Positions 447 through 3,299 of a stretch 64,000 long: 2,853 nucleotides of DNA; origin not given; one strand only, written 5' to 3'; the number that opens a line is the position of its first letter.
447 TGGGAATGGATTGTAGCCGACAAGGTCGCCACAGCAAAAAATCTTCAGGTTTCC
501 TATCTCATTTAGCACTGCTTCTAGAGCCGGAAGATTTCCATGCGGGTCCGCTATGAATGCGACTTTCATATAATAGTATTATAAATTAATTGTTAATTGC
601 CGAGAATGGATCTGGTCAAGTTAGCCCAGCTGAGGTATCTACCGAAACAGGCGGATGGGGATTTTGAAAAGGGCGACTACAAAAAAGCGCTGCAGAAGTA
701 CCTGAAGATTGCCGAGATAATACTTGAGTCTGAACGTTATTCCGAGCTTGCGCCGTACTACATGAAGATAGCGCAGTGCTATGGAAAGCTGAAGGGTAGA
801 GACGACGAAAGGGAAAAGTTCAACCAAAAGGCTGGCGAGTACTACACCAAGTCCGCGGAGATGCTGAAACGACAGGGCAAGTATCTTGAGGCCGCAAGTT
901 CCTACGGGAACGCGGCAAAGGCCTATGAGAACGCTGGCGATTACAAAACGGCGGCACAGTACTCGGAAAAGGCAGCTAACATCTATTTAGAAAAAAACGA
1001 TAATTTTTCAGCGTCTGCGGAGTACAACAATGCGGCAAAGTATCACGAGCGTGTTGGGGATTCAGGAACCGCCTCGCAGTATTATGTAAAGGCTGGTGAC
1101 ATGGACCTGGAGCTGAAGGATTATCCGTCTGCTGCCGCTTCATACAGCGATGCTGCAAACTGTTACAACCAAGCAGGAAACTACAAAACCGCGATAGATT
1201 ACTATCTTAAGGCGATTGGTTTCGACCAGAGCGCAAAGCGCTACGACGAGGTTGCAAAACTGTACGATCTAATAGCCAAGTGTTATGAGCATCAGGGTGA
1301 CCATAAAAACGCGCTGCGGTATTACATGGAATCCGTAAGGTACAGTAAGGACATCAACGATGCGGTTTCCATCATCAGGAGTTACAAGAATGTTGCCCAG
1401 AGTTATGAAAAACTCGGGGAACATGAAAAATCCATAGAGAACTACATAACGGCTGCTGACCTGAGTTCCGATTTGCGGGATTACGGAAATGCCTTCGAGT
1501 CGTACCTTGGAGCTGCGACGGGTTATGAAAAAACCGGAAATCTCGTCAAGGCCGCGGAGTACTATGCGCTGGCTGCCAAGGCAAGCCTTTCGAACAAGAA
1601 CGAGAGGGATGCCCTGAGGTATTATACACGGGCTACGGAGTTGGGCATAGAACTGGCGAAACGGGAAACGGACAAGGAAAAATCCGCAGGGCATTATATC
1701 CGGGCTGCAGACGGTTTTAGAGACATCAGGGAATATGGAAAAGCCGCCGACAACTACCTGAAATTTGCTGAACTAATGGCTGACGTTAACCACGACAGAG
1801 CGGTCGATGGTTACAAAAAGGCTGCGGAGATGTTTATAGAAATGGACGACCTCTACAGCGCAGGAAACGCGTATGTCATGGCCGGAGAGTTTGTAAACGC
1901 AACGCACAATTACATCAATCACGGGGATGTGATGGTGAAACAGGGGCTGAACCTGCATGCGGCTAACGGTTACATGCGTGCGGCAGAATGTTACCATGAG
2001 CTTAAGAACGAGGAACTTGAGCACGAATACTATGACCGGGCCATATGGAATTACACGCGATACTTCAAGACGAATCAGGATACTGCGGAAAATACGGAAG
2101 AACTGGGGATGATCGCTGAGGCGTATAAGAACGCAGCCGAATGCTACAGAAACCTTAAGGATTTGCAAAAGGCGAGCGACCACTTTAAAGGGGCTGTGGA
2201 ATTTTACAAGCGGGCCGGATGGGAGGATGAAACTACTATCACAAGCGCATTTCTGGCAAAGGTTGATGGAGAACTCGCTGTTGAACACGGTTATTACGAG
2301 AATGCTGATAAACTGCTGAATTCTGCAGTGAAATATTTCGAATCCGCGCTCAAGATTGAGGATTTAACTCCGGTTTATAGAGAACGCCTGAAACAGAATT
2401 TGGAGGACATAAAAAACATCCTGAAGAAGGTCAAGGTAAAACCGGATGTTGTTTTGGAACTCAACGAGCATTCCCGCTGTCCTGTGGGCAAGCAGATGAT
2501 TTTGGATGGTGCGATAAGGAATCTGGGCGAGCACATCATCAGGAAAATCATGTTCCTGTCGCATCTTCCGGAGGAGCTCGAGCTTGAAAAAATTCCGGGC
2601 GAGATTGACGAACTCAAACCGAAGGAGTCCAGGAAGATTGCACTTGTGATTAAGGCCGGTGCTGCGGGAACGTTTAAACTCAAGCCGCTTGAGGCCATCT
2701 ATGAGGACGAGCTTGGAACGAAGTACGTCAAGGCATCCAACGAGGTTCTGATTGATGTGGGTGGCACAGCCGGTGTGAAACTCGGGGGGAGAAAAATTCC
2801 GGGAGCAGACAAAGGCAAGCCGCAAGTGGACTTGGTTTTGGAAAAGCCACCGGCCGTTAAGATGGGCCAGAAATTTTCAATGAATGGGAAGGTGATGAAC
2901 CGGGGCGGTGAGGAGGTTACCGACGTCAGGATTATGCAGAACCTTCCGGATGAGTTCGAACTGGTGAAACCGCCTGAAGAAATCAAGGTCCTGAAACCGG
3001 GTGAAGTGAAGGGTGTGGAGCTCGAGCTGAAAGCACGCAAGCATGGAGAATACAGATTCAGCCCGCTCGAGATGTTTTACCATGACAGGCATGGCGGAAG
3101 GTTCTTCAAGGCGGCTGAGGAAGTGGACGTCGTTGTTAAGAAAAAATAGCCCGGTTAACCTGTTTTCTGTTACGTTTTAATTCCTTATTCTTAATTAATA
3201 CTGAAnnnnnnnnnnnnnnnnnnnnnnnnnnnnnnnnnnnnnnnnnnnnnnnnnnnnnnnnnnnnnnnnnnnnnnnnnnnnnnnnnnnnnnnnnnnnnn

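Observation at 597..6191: Same unusual 20-aa Tyr/Ala repeat on both sides of the MoxR gene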

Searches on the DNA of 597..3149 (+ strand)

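Call 90: search_rna_families(sources=[L013, L023], threshold=gathering)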
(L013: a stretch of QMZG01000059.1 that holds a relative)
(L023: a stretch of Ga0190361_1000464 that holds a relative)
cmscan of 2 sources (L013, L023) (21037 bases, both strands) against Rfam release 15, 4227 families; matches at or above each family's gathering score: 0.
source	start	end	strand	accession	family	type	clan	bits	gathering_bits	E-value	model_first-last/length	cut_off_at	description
